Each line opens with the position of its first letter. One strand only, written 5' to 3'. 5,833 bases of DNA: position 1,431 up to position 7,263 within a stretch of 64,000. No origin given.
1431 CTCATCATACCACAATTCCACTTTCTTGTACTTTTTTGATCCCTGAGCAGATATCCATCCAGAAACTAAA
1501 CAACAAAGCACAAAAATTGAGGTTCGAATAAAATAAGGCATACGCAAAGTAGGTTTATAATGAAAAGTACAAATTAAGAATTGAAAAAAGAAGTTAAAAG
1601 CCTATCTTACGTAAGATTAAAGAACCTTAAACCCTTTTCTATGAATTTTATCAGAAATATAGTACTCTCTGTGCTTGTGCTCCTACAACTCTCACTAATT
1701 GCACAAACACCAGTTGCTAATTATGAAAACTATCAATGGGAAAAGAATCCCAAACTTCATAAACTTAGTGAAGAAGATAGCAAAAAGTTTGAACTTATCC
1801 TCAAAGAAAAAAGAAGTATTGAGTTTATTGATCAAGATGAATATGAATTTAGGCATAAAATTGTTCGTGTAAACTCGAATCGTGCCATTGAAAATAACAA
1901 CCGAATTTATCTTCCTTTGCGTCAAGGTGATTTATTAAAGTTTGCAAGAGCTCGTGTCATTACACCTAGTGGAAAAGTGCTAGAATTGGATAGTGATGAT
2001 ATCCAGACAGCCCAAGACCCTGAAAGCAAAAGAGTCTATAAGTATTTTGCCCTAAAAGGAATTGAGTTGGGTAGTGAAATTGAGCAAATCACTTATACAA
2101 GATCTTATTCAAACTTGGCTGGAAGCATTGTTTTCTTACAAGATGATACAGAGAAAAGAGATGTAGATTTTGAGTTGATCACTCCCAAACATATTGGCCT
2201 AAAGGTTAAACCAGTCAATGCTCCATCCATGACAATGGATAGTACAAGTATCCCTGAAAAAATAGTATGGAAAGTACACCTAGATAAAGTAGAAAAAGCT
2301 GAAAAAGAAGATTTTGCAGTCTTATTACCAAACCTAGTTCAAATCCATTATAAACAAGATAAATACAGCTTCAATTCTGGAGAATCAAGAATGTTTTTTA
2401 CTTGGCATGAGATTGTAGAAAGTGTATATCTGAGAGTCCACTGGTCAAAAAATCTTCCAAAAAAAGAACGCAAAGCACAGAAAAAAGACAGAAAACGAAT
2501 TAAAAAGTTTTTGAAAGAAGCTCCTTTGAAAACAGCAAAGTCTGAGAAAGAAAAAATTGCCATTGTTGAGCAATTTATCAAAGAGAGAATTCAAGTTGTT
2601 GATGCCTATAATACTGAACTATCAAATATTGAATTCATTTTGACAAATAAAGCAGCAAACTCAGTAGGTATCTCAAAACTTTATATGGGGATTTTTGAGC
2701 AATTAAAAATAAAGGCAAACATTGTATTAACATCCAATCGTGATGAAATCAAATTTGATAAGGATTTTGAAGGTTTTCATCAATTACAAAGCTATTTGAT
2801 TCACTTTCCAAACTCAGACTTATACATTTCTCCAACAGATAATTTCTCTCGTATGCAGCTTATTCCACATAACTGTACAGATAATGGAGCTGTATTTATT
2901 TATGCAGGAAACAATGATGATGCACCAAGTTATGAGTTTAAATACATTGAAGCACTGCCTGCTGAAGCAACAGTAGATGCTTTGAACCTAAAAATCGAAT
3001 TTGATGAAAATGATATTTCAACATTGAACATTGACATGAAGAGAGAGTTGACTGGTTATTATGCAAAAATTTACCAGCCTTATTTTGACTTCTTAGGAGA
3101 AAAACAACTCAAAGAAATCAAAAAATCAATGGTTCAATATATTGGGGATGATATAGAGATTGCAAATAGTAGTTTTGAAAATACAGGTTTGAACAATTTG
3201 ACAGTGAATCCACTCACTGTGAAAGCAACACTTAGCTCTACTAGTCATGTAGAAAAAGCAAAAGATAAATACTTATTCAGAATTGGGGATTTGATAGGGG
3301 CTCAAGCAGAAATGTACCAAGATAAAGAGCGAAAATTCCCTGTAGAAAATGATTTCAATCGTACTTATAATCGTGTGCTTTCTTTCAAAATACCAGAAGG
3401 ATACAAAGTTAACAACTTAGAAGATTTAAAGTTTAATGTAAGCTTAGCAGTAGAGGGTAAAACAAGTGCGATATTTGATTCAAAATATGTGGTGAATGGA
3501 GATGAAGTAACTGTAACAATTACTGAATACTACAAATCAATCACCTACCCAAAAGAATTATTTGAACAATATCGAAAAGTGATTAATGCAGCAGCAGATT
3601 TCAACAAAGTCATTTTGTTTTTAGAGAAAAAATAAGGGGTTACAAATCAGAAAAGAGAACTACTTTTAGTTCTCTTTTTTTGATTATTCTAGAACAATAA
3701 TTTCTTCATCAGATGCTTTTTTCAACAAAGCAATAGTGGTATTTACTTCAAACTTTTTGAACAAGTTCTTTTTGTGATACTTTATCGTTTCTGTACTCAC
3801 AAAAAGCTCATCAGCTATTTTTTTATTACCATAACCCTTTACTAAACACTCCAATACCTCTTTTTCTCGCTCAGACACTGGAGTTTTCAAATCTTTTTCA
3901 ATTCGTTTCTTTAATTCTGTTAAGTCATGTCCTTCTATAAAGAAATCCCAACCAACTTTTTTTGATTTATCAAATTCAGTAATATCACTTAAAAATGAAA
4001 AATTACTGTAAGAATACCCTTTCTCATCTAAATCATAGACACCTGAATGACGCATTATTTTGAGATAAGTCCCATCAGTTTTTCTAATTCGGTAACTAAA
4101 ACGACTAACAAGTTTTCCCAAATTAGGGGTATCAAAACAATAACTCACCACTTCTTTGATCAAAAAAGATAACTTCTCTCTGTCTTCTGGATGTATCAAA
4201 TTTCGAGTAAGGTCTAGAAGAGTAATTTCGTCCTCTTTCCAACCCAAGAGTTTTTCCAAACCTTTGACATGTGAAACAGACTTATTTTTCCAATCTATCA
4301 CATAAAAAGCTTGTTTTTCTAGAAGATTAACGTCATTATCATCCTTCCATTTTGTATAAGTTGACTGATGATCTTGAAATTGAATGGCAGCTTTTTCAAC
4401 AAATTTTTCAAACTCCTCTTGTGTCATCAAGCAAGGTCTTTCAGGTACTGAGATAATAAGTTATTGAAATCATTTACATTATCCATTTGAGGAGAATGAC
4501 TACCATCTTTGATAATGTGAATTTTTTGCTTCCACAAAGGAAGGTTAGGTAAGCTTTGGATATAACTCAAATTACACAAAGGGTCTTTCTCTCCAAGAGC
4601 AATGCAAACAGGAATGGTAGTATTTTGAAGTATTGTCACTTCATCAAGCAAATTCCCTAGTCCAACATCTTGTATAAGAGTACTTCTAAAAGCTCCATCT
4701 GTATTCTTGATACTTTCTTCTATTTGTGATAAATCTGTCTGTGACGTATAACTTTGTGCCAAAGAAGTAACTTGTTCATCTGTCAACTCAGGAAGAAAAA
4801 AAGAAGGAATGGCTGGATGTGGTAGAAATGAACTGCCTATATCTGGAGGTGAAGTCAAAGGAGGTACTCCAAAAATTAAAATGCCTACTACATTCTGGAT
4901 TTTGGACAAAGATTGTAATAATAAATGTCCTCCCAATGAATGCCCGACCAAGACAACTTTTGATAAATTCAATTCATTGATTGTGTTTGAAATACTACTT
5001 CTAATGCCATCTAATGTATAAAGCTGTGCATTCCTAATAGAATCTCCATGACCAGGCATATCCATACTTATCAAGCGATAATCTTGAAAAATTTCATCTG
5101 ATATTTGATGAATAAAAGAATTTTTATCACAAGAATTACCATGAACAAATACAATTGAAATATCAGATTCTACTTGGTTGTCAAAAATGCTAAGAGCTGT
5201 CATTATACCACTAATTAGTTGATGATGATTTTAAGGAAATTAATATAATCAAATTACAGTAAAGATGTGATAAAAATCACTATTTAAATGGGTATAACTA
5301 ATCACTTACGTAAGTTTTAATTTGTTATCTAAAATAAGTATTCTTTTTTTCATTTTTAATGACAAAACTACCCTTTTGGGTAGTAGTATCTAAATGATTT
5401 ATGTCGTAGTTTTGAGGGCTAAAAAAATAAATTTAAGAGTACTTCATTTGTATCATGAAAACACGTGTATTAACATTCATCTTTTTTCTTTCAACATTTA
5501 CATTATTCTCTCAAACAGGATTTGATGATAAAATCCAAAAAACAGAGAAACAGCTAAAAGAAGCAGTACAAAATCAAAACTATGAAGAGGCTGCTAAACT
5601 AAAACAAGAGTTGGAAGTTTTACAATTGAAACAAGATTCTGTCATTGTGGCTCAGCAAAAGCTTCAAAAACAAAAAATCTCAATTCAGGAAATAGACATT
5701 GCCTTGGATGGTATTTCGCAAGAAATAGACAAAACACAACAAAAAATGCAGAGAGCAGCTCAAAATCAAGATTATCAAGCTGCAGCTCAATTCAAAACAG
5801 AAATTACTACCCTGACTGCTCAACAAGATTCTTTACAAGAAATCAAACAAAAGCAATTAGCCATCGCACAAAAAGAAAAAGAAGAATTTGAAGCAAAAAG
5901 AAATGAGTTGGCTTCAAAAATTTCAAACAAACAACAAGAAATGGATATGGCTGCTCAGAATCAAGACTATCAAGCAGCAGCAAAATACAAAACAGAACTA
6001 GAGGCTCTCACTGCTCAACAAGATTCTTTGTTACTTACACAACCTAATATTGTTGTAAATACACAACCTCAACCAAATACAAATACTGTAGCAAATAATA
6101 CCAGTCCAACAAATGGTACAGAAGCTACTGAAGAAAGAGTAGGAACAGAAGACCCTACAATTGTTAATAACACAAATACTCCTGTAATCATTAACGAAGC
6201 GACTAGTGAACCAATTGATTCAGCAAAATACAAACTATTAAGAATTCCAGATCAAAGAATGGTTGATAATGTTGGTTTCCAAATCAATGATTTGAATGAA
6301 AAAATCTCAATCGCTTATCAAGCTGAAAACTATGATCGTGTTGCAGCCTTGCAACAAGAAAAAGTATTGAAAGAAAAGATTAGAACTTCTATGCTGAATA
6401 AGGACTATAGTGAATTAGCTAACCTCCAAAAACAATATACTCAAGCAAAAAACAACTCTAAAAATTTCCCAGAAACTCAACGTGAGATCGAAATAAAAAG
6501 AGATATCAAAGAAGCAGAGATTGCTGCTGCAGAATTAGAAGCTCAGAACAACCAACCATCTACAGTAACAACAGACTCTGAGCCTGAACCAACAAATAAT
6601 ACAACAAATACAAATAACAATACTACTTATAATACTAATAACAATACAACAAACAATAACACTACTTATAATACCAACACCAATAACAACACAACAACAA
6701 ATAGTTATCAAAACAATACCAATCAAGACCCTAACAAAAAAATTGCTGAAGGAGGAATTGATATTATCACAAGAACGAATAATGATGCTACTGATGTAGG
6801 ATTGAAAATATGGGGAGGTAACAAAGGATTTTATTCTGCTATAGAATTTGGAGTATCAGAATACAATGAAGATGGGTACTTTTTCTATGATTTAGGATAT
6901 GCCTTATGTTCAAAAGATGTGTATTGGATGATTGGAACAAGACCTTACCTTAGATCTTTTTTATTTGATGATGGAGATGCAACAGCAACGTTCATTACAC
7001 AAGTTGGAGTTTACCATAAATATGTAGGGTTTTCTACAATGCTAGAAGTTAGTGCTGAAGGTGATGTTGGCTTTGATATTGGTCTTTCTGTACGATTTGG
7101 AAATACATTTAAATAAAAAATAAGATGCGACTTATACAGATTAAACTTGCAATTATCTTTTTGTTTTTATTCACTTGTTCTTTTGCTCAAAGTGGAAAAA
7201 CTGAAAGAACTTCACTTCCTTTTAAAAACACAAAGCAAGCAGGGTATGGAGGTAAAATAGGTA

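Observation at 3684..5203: AidH-like putative quorum-quenching lactonase translationally coupled to a PAS-LuxR solo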

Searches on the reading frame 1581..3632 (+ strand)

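Call 71: search_protein_families(library=pfam, proteins=[window:1581-3632:+], max_evalue=0.01)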
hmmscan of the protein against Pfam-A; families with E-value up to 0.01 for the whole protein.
window:1581-3632:+ (684 aa): 1 family
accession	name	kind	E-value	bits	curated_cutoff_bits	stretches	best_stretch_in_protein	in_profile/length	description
PF12969.12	DUF3857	-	6.1e-12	46.3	24.6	1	87-218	5-151/170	Domain of Unknown Function with PDB structure (DUF3857)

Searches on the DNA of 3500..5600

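Call 83: search_rna_families(source=window, start=3500, end=5600, threshold=evalue, max_evalue=1)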
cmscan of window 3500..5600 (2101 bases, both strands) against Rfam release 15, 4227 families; matches with E-value up to 1: 2.
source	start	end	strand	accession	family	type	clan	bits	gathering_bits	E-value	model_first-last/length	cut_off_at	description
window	4736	4785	+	RF01170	snoU61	Gene; snRNA; snoRNA; CD-box;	CL00067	19.1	55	0.73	1-84/84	no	Small nucleolar RNA U61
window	4922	5046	+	RF02039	SPRY4-IT1_2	Gene; lncRNA;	-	17.7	40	0.54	1-120/120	no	SPRY4-IT1 conserved region 2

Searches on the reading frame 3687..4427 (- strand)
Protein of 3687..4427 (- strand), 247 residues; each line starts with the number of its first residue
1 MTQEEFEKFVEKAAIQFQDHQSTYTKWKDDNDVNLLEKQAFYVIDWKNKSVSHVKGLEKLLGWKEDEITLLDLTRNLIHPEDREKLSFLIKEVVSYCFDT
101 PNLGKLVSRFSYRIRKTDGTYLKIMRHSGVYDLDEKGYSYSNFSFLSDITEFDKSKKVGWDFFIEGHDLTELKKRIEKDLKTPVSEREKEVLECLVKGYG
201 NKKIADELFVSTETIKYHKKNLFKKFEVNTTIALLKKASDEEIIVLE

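Call 59: search_solved_structures(query=A3, max_evalue=1, show_alignments=0)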
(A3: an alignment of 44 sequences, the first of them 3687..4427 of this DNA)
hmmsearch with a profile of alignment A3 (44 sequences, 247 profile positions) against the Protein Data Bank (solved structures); distinct sequences matched with E-value up to 1: 147 (the best 60 are shown).
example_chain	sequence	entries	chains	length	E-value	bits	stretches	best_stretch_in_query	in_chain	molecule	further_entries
3clo_A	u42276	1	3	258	4.2e-25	91.6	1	22-236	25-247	Transcriptional regulator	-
7vim_A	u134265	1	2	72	2.2e-16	63.1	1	184-246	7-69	Protein EsrB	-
2jpc_A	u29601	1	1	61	2.8e-16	62.7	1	190-245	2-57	SsrB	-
4y13_A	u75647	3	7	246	3.6e-16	62.4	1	163-247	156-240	Transcriptional regulator of ftsQAZ gene cluster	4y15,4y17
4lfu_A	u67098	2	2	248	3.7e-16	62.3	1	163-247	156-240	Regulatory protein SdiA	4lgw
4wt0_B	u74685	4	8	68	3.8e-15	59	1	185-246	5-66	Response regulator receiver domain protein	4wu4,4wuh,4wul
3kln_A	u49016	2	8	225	6.9e-15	58.2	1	178-244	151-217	Transcriptional regulator, LuxR family | Transcriptional regulator VpsT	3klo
4wsz_A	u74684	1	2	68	2.8e-14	56.1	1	185-245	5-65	Response regulator receiver domain protein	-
5hev_A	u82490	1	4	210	2.9e-14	56.1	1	172-246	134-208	Response regulator protein VraR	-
1je8_A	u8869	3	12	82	3.7e-14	55.8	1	179-245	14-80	Nitrate/Nitrite Response Regulator Protein NARL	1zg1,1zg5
4gvp_A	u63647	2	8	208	7.2e-14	54.8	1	147-247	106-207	Response regulator protein vraR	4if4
7ve6_A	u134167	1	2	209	7.3e-14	54.8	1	147-247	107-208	Response regulator protein VraR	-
4yn8_A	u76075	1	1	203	8.2e-14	54.6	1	174-246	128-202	Response regulator ChrA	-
8u3b_G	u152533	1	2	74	8.2e-14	54.6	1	185-245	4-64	Nitrate/nitrite response regulator protein NarL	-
7x1k_A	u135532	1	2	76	8.5e-14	54.6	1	183-247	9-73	Chemotaxis protein CheY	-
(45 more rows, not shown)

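Call 61: predict_structure(alignment_id=A3)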
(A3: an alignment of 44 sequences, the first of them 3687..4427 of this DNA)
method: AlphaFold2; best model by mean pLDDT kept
length: 247 residues; sequences in the alignment: 44
mean_pLDDT: 93.7   pTM: 0.78
mean pLDDT of the five models: 93.7, 93.1, 92.9, 92.7, 92.7
residues with pLDDT >= 90: 205; 70-90: 40; 50-70: 2; < 50: 0
segments of 3 or more residues with pLDDT < 50: none
pLDDT, mean of each block of 10 residues (from residue 1): 93 94 83 94 96 96 96 96 94 93 92 98 98 94 98 93 90 88 85 98 98 98 94 94 87
secondary structure, 60 per line:
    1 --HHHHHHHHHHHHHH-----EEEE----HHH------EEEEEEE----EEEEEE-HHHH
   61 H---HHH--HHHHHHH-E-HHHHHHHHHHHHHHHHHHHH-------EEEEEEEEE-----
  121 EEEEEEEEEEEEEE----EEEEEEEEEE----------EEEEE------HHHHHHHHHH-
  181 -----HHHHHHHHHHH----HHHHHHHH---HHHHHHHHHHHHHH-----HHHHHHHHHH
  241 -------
elements in order: H3-16 E22-25 E39-45 E50-55 H57-61 H70-76 H80-99 E107-115 E121-134 E139-148 E159-163 H170-179 H186-196 H201-208 H212-225 H231-240

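Call 66: fold_search(model_id=the predicted structure, library=pdb)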
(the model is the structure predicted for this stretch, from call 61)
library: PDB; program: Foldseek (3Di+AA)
matches with E <= 10: 1199; with E <= 0.001: 98
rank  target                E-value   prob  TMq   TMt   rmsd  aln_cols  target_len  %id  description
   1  3clo_A                4.6e-12  1.00  0.42  0.41  10.1       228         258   20  Crystal structure of putative transcriptional regulator containing a LuxR DNA binding domain (NP_811094.1) from Bacter (released 2008-04-01)
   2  3clo_C                6.9e-12  1.00  0.45  0.43  11.0       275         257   17  Crystal structure of putative transcriptional regulator containing a LuxR DNA binding domain (NP_811094.1) from Bacter (released 2008-04-01)
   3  7dwm_B                4.6e-08  1.00  0.32  0.36  13.7       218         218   15  Crystal structure of the phage VqmA-DPO complex (released 2021-05-05)
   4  7dwm_A                1.6e-07  1.00  0.33  0.36  13.2       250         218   16  Crystal structure of the phage VqmA-DPO complex (released 2021-05-05)
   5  6ide_A                2.3e-07  1.00  0.33  0.35  11.7       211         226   18  Crystal structure of the Vibrio cholera VqmA-Ligand-DNA complex provides molecular mechanisms for drug design (released 2019-01-16)
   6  6kju_A                3.3e-07  1.00  0.36  0.40  13.6       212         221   17  Huge conformation shift of Vibrio cholerae VqmA dimer in the absence of target DNA provides insight into DNA-binding m (released 2019-11-13)
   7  6ide_B                5.2e-07  1.00  0.32  0.35  12.0       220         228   17  Crystal structure of the Vibrio cholera VqmA-Ligand-DNA complex provides molecular mechanisms for drug design (released 2019-01-16)
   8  6ugl_B                5.6e-07  1.00  0.37  0.41  12.5       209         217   19  Vibrio cholerae quorum-sensing receptor VqmA bound to its autoinducer ligand DPO (released 2020-01-29)
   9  6ugl_A                6.2e-07  1.00  0.35  0.40  13.3       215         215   17  Vibrio cholerae quorum-sensing receptor VqmA bound to its autoinducer ligand DPO (released 2020-01-29)
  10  6kju_B                7.0e-07  1.00  0.36  0.38  13.5       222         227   18  Huge conformation shift of Vibrio cholerae VqmA dimer in the absence of target DNA provides insight into DNA-binding m (released 2019-11-13)
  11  3h9w                  2.4e-06  1.00  0.36  0.77   3.4       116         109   26  Crystal Structure of the N-terminal domain of Diguanylate cyclase with PAS/PAC sensor (Maqu_2914) from Marinobacter aqua (released 2009-05-19)
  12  8a5r                  2.4e-06  1.00  0.31  0.36  17.6       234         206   18  Crystal structure of light-activated DNA-binding protein EL222 from Erythrobacter litoralis crystallized and measured in (released 2023-07-05)
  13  3p7n_A                5.0e-06  1.00  0.29  0.36  16.5       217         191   20  Crystal structure of light activated transcription factor El222 from Erythrobacter litoralis (released 2011-05-25)
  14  3mr0_A                9.5e-06  1.00  0.35  0.63   3.5       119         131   16  Crystal Structure of Sensory Box Histidine Kinase/Response Regulator from Burkholderia thailandensis E264 (released 2010-06-23)
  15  6hmj_D                2.0e-05  1.00  0.35  0.25  14.7       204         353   12  Structure of an RNA-binding Light-Oxygen-Voltage Receptor (released 2019-08-28)
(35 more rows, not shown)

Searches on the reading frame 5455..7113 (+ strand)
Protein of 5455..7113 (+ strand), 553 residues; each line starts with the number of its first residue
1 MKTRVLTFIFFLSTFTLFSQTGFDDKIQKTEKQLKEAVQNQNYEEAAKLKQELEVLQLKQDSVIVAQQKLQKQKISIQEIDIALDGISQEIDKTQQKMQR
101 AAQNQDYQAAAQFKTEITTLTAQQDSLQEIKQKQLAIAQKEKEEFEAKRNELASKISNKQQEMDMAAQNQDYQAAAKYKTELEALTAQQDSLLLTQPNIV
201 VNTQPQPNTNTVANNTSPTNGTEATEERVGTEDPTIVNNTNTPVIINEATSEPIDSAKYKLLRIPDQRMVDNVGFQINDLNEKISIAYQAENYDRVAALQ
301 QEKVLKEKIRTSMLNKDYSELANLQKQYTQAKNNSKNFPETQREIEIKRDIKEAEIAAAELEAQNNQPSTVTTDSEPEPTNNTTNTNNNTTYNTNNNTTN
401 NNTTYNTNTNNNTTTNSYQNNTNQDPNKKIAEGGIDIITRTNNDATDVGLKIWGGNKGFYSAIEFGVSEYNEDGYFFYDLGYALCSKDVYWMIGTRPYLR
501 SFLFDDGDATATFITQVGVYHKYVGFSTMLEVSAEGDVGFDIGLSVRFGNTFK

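Call 71: search_protein_families(library=pfam, proteins=[window:5455-7113:+], max_evalue=0.01)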
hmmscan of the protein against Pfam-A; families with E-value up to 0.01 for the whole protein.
window:5455-7113:+ (553 aa): 2 families
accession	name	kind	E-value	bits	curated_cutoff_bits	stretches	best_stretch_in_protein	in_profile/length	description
PF02151.25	UVR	-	9.4e-16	57.4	21.5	3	25-57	2-34/36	UvrB/uvrC motif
PF22437.2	DBF4_BRCT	-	0.0036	18.7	27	1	366-454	4-79/90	BRCT domain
